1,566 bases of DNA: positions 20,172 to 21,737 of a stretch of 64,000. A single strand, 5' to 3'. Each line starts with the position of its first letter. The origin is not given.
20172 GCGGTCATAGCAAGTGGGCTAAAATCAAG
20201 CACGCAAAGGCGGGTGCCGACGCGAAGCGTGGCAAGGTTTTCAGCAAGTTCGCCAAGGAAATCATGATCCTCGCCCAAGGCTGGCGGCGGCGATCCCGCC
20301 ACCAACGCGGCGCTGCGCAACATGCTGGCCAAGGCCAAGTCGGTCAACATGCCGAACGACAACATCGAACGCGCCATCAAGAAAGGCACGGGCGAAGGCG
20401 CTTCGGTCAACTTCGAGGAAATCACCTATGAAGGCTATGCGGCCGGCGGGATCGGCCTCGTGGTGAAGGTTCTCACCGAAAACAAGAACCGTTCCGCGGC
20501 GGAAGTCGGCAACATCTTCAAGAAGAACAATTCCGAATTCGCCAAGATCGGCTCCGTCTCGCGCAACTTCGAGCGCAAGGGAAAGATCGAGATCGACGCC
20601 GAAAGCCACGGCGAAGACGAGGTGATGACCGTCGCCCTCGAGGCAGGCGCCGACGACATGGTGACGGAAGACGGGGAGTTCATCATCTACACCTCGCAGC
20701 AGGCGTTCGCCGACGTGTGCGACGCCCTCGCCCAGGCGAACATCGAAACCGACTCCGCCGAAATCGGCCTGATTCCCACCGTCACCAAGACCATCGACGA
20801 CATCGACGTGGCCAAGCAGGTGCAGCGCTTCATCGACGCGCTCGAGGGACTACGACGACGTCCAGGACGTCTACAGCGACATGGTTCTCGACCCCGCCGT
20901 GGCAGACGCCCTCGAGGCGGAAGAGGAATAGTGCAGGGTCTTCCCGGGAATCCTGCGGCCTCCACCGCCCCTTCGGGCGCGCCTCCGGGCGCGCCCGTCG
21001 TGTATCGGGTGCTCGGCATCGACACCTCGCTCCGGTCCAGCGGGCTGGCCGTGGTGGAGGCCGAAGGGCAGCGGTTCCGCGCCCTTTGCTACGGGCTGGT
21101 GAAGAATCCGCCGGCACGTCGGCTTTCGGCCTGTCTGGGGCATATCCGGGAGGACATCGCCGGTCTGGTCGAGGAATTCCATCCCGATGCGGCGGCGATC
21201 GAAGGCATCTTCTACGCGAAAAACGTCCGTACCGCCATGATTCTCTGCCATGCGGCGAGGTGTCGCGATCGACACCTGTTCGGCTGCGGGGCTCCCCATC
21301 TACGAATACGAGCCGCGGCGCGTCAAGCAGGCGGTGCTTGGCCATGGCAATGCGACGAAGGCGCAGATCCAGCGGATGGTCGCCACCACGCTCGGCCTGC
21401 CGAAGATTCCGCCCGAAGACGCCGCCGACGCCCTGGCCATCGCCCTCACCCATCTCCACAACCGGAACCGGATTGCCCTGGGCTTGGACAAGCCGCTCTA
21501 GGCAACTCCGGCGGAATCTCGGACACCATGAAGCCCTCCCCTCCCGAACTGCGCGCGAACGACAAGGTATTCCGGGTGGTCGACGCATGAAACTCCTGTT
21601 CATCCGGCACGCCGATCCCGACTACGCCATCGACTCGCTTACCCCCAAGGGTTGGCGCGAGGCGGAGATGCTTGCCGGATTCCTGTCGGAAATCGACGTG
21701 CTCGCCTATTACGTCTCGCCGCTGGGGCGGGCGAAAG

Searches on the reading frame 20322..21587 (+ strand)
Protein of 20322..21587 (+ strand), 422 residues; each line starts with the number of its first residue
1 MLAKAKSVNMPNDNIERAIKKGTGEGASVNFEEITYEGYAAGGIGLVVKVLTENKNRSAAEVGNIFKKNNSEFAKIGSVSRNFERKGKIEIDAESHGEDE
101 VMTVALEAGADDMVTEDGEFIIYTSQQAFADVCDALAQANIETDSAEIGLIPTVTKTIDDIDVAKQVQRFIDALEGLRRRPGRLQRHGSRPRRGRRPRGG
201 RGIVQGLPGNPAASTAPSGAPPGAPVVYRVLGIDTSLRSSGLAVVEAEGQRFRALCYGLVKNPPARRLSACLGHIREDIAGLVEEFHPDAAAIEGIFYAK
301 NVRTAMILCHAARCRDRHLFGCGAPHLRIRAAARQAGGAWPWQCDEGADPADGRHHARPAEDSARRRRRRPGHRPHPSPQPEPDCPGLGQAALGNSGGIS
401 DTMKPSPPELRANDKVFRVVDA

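Call 49: search_protein_families(library=pfam, proteins=[window:20322-21587:+], max_evalue=0.001)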
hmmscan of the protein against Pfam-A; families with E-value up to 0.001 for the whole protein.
window:20322-21587:+ (422 aa): 3 families
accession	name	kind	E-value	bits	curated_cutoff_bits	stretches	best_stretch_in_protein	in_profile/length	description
PF01709.26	Transcrip_reg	-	3.9e-41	140.9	27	1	31-176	1-149/160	TACO1/YebC second and third domain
PF02075.23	RuvC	-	7e-14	52.4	22.2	1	230-311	1-81/148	Crossover junction endodeoxyribonuclease RuvC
PF20772.2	TACO1_YebC_N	-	2.9e-07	31.3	36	1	2-25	50-73/73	TACO1/YebC protein N-terminal domain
